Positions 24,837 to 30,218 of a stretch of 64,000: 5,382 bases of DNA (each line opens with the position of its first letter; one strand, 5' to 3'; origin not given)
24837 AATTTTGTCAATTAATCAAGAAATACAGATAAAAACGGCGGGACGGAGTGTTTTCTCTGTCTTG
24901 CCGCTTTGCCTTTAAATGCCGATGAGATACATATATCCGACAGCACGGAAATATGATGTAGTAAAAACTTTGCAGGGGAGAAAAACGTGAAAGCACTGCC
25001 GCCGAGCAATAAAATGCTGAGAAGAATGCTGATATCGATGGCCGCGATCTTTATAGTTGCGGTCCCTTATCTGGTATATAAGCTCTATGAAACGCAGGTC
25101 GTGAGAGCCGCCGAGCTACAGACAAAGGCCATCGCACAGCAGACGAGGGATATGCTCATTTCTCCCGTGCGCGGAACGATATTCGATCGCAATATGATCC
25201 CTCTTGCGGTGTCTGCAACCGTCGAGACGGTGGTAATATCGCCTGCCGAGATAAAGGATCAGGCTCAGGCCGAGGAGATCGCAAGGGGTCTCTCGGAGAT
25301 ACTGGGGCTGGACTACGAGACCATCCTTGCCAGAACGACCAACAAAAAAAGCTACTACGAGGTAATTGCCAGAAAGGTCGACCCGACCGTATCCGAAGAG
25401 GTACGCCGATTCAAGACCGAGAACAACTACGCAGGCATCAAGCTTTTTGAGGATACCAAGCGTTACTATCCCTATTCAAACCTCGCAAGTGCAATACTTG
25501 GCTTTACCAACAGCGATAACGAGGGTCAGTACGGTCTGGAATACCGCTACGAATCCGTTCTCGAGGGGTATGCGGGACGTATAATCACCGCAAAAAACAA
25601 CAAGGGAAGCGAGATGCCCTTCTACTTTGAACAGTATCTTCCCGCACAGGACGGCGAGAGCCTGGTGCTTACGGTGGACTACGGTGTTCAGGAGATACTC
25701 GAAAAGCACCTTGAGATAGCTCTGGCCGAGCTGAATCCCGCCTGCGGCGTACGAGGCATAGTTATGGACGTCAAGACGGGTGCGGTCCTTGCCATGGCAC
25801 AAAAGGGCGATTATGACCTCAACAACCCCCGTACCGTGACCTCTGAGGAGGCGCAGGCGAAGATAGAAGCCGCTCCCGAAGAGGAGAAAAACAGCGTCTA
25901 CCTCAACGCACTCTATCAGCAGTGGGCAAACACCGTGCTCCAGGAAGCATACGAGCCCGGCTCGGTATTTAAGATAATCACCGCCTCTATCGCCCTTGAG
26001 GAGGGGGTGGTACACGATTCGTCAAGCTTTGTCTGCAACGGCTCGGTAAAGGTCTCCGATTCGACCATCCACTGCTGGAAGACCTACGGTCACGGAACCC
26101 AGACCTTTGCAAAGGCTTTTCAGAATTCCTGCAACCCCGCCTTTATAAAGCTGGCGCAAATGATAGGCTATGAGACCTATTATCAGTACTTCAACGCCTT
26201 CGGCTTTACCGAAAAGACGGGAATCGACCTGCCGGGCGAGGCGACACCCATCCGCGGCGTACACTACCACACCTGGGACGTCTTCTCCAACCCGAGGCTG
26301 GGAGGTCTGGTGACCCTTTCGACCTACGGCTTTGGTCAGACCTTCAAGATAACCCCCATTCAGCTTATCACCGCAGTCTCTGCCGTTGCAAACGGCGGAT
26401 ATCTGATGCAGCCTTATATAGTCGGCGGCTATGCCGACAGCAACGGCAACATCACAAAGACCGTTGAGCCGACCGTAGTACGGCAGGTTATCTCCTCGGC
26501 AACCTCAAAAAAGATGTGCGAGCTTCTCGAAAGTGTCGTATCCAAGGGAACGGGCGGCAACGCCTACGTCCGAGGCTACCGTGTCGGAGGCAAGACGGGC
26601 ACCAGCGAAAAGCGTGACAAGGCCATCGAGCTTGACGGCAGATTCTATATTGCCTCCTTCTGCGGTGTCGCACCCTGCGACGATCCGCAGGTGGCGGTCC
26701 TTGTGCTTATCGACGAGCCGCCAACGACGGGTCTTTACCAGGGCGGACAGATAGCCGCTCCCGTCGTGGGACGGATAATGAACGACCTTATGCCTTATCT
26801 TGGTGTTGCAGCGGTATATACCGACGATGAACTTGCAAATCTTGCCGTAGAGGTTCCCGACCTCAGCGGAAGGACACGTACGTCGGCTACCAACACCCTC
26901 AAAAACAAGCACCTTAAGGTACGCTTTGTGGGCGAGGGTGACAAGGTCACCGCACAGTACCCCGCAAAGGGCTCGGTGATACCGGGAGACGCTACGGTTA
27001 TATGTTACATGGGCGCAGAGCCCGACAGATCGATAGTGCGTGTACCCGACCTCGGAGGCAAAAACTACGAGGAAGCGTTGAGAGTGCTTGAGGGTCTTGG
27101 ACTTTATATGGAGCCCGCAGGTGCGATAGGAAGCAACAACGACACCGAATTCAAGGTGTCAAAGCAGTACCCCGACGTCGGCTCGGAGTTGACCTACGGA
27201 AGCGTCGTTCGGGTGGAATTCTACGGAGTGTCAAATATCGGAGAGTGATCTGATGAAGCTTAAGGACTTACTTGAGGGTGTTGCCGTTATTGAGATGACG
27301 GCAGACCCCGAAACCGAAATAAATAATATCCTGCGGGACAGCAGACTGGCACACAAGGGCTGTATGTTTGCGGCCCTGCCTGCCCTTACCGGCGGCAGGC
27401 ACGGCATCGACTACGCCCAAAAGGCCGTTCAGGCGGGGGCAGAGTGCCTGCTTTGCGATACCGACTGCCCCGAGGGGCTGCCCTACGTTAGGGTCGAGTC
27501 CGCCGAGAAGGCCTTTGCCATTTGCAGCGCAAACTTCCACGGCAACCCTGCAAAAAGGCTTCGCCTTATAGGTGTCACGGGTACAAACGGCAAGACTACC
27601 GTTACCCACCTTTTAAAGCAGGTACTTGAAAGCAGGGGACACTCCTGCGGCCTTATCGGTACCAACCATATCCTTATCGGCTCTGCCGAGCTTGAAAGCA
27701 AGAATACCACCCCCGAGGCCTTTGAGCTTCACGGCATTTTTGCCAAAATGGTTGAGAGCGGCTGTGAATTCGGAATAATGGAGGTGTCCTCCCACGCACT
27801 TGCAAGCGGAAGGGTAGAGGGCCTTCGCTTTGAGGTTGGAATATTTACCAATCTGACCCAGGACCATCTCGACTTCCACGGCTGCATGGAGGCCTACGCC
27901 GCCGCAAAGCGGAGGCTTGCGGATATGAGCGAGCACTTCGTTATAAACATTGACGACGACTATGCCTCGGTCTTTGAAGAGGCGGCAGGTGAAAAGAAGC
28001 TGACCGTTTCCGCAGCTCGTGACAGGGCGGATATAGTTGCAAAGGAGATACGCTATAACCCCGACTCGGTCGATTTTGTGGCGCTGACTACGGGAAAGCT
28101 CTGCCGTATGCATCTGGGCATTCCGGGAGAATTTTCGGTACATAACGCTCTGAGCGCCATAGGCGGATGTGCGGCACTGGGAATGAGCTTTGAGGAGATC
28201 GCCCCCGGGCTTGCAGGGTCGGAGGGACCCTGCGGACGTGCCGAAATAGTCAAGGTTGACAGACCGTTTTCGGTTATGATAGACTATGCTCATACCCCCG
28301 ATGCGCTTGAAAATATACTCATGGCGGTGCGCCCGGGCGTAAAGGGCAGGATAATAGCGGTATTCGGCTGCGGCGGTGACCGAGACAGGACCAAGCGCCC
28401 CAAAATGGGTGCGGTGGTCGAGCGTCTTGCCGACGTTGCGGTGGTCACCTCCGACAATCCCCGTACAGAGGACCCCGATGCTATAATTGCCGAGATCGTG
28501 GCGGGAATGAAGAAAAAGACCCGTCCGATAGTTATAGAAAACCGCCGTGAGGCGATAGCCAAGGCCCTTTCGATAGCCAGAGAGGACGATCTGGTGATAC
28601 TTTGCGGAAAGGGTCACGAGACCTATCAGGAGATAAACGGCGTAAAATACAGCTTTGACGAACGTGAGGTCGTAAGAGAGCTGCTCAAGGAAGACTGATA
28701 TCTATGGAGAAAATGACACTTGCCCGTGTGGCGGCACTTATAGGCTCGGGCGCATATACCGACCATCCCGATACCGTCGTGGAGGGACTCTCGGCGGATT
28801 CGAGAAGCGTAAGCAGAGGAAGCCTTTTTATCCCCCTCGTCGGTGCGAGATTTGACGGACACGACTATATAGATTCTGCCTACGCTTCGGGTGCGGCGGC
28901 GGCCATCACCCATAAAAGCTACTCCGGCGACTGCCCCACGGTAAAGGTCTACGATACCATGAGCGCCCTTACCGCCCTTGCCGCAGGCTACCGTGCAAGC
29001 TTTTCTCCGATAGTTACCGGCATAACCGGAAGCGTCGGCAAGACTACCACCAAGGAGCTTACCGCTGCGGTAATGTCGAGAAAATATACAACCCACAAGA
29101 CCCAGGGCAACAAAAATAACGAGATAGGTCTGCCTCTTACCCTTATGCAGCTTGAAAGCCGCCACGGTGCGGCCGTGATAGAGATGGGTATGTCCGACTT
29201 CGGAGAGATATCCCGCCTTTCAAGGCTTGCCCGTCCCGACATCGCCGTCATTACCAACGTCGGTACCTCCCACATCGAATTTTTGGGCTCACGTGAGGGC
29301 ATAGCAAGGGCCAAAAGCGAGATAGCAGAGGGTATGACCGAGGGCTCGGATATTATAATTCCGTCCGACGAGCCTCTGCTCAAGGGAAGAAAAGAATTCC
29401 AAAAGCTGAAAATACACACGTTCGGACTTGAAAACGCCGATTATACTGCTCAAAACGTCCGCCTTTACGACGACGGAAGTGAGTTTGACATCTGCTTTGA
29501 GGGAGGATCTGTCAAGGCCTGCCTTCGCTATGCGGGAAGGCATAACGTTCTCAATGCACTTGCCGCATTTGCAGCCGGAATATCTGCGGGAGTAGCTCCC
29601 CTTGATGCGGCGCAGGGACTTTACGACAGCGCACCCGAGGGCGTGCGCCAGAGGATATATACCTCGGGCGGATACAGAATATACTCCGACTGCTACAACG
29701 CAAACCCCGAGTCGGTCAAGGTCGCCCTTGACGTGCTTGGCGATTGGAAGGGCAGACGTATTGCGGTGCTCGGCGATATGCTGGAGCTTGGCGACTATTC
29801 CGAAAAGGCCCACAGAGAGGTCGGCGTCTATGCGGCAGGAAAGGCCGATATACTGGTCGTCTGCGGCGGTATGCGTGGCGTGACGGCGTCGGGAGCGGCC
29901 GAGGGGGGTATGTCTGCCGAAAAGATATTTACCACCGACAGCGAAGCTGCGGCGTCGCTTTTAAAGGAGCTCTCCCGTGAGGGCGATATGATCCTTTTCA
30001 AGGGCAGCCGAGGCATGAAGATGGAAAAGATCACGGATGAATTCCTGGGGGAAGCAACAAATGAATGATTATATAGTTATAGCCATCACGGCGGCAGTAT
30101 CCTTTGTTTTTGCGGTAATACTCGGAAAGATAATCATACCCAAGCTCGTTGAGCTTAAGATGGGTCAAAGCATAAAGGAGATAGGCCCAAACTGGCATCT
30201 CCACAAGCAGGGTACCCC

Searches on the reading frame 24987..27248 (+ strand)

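Call 8: search_protein_families(library=pfam, proteins=[window:24987-27248:+])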
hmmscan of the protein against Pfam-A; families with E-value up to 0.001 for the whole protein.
window:24987-27248:+ (753 aa): 3 families
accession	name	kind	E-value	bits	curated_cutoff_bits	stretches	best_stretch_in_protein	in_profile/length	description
PF00905.27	Transpeptidase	-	2.8e-71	240.6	22.1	1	258-598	4-298/299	Penicillin binding protein transpeptidase domain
PF03793.24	PASTA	-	7e-20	71.2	23.2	2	621-672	1-59/64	PASTA domain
PF03717.20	PBP_dimer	-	1.3e-17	65.2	24.4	1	58-208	2-174/180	Penicillin-binding Protein dimerisation domain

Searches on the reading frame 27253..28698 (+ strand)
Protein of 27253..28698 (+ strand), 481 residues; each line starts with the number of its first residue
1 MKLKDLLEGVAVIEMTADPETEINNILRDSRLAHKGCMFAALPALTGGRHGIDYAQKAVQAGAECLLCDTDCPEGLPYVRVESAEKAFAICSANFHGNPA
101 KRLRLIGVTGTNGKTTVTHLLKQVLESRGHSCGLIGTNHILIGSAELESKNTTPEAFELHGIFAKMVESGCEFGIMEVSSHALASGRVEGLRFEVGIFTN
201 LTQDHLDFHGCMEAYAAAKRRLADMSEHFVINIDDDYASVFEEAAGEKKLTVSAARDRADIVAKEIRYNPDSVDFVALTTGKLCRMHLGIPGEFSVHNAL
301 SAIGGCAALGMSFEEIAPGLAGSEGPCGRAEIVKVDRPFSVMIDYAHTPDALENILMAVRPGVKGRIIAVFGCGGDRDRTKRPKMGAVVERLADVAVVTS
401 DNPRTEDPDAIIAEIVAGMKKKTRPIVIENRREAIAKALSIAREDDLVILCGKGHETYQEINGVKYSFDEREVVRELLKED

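Call 8: search_protein_families(library=pfam, proteins=[window:27253-28698:+])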
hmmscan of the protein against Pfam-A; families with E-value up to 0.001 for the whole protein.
window:27253-28698:+ (481 aa): 2 families
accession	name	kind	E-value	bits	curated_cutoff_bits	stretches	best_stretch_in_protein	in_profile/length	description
PF08245.18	Mur_ligase_M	-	3.4e-53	181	24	1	108-304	1-198/200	Mur ligase middle domain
PF02875.26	Mur_ligase_C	-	3.7e-34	118.7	28.4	1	328-454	1-127/127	Mur ligase, glutamate ligase domain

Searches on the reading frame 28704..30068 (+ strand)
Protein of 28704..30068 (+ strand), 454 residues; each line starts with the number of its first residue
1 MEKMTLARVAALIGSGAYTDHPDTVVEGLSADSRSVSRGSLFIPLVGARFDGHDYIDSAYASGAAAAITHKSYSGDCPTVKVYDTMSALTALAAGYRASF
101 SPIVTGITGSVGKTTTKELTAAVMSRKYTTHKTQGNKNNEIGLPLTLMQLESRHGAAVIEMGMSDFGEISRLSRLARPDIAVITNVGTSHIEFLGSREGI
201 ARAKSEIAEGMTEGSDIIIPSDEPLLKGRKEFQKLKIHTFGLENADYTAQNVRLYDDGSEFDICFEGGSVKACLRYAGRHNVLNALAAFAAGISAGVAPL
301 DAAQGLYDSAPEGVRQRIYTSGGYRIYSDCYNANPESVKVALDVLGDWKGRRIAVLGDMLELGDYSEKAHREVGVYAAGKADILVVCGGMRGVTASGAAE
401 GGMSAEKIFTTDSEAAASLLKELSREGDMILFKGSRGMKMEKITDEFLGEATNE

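Call 8: search_protein_families(library=pfam, proteins=[window:28704-30068:+])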
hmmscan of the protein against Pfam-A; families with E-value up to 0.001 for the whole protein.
window:28704-30068:+ (454 aa): 3 families
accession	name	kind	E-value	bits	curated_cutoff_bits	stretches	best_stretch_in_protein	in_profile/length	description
PF08245.18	Mur_ligase_M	-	1.4e-50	172.5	24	1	107-291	1-199/200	Mur ligase middle domain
PF02875.26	Mur_ligase_C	-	2.3e-20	74.2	28.4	1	316-436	4-127/127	Mur ligase, glutamate ligase domain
PF01225.30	Mur_ligase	-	1.8e-09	38.2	21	1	26-73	2-54/95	Mur ligase family, catalytic domain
